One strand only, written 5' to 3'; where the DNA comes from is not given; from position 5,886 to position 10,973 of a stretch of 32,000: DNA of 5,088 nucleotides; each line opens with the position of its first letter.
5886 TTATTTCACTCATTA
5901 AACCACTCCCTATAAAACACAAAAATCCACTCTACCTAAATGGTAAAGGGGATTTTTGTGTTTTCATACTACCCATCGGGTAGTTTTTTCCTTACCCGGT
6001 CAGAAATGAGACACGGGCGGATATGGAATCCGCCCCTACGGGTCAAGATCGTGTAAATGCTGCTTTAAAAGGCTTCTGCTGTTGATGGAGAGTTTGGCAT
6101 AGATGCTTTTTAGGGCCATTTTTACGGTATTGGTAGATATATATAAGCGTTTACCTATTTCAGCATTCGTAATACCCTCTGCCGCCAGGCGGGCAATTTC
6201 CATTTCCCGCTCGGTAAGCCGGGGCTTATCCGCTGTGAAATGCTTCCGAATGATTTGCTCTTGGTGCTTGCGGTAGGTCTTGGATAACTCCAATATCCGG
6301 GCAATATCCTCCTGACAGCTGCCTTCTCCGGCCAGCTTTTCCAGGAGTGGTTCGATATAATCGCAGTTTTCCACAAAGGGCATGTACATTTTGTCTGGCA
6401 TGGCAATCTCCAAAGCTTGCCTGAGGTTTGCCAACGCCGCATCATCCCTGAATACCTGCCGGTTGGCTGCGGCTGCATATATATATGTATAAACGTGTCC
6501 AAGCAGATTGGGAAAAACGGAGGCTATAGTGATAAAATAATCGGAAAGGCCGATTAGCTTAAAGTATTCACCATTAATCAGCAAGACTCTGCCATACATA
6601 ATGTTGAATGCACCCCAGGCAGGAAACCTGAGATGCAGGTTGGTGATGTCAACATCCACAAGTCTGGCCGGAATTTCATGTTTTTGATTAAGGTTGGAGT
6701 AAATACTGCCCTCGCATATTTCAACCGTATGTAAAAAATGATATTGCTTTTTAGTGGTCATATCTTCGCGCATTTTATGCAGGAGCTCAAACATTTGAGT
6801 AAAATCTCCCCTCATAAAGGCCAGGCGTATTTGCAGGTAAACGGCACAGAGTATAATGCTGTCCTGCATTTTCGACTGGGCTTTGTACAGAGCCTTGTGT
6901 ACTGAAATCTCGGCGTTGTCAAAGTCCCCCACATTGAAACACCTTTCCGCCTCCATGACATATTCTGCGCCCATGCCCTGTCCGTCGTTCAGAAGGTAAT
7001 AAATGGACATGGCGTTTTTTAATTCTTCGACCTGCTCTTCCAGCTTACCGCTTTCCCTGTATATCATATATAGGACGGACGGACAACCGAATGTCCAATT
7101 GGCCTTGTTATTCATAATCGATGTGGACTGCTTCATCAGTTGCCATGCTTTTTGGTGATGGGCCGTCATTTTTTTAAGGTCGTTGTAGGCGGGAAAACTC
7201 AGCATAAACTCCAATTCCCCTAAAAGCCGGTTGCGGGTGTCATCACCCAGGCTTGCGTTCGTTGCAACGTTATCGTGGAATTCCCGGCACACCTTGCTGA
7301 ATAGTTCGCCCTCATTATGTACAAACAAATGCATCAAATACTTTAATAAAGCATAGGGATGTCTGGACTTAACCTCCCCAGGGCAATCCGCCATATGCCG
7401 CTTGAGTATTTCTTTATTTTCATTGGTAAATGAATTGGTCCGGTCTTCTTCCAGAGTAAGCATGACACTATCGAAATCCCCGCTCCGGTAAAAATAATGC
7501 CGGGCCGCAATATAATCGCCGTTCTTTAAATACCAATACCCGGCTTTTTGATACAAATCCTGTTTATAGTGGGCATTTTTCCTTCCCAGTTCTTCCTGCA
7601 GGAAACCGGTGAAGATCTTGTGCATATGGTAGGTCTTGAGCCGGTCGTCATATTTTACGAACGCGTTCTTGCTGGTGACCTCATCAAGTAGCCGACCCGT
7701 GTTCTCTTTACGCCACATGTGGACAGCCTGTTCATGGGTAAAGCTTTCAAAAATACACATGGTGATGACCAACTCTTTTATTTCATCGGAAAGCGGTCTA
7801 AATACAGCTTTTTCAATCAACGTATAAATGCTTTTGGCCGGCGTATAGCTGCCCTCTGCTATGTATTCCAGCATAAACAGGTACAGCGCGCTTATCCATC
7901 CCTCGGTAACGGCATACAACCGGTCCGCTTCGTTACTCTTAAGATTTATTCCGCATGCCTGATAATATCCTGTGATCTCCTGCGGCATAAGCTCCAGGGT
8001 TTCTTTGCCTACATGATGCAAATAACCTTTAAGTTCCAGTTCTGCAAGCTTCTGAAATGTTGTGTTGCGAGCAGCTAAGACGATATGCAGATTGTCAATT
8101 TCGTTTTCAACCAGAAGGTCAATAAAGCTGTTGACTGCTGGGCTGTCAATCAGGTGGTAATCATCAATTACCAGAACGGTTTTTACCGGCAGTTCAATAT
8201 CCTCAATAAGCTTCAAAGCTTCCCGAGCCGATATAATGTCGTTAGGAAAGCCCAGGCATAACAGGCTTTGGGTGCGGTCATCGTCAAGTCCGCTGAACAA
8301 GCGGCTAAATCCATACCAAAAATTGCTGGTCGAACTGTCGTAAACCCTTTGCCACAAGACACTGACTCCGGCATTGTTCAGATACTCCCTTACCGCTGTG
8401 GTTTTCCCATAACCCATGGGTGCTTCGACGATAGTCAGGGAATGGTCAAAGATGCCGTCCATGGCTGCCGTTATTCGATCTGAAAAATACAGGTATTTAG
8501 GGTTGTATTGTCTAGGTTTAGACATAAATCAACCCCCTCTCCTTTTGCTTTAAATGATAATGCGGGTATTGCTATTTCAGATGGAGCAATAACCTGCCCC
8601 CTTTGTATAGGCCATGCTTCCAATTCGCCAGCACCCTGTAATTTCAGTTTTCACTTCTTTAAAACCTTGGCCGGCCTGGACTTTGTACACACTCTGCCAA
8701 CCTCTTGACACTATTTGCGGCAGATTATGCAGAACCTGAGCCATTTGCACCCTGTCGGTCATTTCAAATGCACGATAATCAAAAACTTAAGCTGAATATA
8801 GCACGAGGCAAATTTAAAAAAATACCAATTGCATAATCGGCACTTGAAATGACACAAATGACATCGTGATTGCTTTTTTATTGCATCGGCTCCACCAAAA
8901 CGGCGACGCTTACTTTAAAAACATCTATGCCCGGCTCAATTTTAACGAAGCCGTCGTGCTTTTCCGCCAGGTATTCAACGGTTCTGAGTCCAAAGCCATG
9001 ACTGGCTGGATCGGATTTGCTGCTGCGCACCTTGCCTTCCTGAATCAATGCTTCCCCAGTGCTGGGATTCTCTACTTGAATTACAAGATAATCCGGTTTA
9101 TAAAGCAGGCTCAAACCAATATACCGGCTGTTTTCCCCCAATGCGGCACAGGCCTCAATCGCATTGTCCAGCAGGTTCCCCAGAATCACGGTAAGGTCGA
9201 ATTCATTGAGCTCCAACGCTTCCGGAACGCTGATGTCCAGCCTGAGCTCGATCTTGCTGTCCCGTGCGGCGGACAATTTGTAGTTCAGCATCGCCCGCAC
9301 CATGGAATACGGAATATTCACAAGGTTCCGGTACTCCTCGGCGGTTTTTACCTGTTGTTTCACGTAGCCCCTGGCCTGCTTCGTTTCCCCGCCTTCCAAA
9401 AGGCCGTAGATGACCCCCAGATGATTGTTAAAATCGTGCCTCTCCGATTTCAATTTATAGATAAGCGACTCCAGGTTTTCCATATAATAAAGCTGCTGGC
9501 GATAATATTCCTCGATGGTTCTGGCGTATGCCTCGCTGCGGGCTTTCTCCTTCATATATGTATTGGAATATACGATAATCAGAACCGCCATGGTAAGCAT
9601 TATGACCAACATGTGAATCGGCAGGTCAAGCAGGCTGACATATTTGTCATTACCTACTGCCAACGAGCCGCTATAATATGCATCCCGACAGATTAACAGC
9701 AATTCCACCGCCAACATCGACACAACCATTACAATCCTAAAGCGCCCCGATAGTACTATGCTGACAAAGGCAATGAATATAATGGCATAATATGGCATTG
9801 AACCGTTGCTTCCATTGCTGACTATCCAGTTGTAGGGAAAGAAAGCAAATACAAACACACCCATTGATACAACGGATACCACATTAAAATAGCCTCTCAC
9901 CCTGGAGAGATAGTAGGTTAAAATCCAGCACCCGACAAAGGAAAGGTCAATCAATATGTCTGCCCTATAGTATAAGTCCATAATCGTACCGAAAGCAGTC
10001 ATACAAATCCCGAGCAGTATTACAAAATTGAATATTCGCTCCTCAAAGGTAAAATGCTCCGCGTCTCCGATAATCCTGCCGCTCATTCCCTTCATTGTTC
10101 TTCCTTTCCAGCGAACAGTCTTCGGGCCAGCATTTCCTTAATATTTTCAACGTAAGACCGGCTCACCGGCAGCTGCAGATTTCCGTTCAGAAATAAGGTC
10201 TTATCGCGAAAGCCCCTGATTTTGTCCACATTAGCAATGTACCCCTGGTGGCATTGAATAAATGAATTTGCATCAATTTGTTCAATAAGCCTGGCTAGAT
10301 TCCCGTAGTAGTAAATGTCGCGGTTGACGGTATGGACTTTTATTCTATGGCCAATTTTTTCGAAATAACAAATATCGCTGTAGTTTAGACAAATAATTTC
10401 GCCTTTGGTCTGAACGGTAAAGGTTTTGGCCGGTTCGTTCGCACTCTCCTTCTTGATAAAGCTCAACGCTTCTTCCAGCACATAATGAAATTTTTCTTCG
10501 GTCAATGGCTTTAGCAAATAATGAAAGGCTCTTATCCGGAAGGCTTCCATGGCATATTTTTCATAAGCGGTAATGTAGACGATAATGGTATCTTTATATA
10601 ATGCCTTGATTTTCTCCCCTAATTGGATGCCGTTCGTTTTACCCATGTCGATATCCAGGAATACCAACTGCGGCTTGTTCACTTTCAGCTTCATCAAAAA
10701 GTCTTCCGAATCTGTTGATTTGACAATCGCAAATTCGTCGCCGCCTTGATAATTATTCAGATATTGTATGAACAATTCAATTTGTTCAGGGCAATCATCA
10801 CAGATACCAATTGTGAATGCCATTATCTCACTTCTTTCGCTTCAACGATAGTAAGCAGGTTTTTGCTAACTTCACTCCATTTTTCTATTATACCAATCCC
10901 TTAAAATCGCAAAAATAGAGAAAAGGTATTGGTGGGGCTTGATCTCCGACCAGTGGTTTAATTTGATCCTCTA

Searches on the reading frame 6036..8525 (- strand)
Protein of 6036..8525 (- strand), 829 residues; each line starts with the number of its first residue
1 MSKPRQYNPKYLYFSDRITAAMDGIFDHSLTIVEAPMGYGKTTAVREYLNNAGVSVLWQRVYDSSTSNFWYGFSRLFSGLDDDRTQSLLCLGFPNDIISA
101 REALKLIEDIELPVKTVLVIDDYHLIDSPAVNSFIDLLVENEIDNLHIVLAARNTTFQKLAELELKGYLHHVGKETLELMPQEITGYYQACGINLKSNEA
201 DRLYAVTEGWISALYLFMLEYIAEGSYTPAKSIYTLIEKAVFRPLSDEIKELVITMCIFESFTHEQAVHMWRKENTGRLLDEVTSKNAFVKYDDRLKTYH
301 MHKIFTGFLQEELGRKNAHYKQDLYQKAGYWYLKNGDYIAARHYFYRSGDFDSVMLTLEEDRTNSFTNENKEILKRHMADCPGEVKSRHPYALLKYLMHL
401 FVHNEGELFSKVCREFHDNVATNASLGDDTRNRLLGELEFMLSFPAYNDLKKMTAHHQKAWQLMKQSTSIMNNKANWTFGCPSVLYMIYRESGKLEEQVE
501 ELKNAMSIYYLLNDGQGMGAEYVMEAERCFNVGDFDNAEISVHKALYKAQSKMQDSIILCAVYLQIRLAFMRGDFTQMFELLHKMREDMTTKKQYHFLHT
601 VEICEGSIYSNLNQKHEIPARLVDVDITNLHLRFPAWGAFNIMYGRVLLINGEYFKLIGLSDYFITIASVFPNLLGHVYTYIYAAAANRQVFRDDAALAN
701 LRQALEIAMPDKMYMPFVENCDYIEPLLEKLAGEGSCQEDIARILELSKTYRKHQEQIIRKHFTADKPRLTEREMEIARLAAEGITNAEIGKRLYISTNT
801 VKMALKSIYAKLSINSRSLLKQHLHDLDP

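Call 12: search_protein_families(library=ncbifam, proteins=[window:6036-8525:-], max_evalue=0.00001)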
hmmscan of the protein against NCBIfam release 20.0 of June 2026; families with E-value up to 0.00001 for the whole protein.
window:6036-8525:- (829 aa): 8 families
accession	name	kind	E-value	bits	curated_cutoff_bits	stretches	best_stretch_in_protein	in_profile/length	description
NF003420.0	PRK04841.1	equivalog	3.7e-42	144.4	537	2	15-457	19-473/903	HTH-type transcriptional regulator MalT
NF047785.1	respo_reg_MadR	equivalog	3.1e-11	43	300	1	765-818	144-197/209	MadR family response regulator transcription factor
TIGR03020.2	EpsA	equivalog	9.1e-10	38.6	170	1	767-818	188-239/247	XrtB/PEP-CTERM-associated transcriptional regulator EpsA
NF007505.1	PRK10100.1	equivalog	2.8e-08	33.7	250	1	759-817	135-192/204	biofilm master transcriptional regulator CsgD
NF007935.0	PRK10651.1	equivalog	4.7e-08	32.5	250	1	727-817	120-203/216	two-component system response regulator NarL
NF052366.1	photon_PedR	equivalog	5.5e-08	32.9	120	1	770-818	3-51/74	photosynthetic electron transport-dependent transcriptional regulator PedR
NF052445.1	RespRegMctR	equivalog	1.5e-06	27.8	300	0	756-820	131-195/205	two-component system response regulator MctR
NF041232.1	BagY_FevT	exception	1.9e-06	27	700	1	769-822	296-349/367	LuxR family transcriptional regulator BagY/FevT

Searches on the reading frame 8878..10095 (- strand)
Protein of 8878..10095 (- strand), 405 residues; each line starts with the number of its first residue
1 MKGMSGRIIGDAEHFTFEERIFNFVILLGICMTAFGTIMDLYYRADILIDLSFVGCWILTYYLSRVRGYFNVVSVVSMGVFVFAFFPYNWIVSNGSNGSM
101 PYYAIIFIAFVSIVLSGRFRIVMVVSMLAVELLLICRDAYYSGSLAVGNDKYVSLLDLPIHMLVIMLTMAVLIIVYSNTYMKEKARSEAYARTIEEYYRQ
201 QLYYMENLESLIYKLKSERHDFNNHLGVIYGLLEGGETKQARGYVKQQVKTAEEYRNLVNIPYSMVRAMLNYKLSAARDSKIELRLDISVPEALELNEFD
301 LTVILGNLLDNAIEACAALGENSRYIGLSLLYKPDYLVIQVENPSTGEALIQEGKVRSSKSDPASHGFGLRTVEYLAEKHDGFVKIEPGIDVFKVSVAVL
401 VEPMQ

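Call 12: search_protein_families(library=ncbifam, proteins=[window:8878-10095:-], max_evalue=0.00001)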
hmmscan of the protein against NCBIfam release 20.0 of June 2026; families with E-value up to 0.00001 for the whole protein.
window:8878-10095:- (405 aa): 4 families
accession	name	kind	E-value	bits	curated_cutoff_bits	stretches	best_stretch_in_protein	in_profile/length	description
NF008298.1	PRK11086.1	subfamily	2.4e-16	59.3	520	1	205-393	323-516/529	DcuS/MalK family sensor histidine kinase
NF011627.0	PRK15053.1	equivalog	8.2e-09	34.6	656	1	210-387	337-524/552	sensor histidine kinase DpiB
NF038334.1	malate_HK_MalK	exception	1.3e-08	34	800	1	214-382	332-505/533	malate sensor histidine kinase MalK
NF046015.1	HisKinAgrCStaph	equivalog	2.3e-08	33.6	500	1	149-321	162-337/414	quorum-sensing sensor histidine kinase AgrC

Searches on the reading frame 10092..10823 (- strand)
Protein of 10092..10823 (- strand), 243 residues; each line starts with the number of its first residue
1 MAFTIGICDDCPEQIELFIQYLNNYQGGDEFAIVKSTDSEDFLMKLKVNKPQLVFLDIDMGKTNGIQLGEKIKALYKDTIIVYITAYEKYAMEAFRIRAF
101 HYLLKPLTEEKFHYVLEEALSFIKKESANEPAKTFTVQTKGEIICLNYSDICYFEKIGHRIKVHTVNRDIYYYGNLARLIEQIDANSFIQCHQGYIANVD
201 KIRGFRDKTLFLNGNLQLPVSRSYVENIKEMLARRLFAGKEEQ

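Call 12: search_protein_families(library=ncbifam, proteins=[window:10092-10823:-], max_evalue=0.00001)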
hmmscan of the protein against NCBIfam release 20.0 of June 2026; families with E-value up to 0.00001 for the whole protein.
window:10092-10823:- (243 aa): 18 families
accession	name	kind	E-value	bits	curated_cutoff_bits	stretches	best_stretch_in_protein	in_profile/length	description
NF008677.0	PRK11697.1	equivalog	4e-25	88.5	246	1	30-232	26-235/238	two-component system response regulator BtsR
NF010684.1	PRK14084.1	equivalog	3.1e-21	76.3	375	1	20-232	17-252/254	response regulator transcription factor LytR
NF046049.1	quorum_RR_AgrA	equivalog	9.8e-16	58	400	1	5-208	3-216/238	quorum-sensing response regulator AgrA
NF051850.1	RespRegRprY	equivalog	1.2e-09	37.9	370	1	20-129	18-129/234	response regulator transcription factor RprY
NF008469.0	PRK11361.1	equivalog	2.2e-09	36.5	714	1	29-122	27-122/461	acetoacetate metabolism transcriptional regulator AtoC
NF007689.0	PRK10365.1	equivalog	3.6e-09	35.9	760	1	32-134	31-135/441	sigma-54-dependent response regulator transcription factor ZraR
TIGR02875.1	spore_0_A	equivalog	2.7e-08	33.4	200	1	5-121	5-123/262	sporulation transcription factor Spo0A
NF041946.1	LuxO_transreg_Vib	equivalog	5.7e-08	32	800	1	31-133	23-125/463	quorum-sensing sigma-54 dependent transcriptional regulator LuxO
TIGR01818.1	ntrC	equivalog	1.3e-07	30.8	558.6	1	32-134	24-127/463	nitrogen regulation protein NR(I)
NF053854.1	RespRegPhoBBctds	equivalog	1.6e-07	30.9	270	1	30-125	22-120/225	two-component system response regulator PhoB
NF007969.0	PRK10693.1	equivalog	2.7e-07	29.9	329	1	16-109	17-112/337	two-component system response regulator RssB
NF006900.1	PRK09390.1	equivalog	9.1e-07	28.6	255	1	28-130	26-130/203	response regulator FixJ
NF051870.1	NAssimRespRegNtrX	equivalog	1e-06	27.9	600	1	29-128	24-127/452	nitrogen assimilation response regulator NtrX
NF040749.1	tetrathio_RR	equivalog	1.1e-06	28.5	290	1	33-129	26-124/191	tetrathionate respiration response regulator TtrR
NF045505.1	RR_RssB_Pseudo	equivalog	1.7e-06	27.3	700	1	20-109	19-110/394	two-component system response regulator RssB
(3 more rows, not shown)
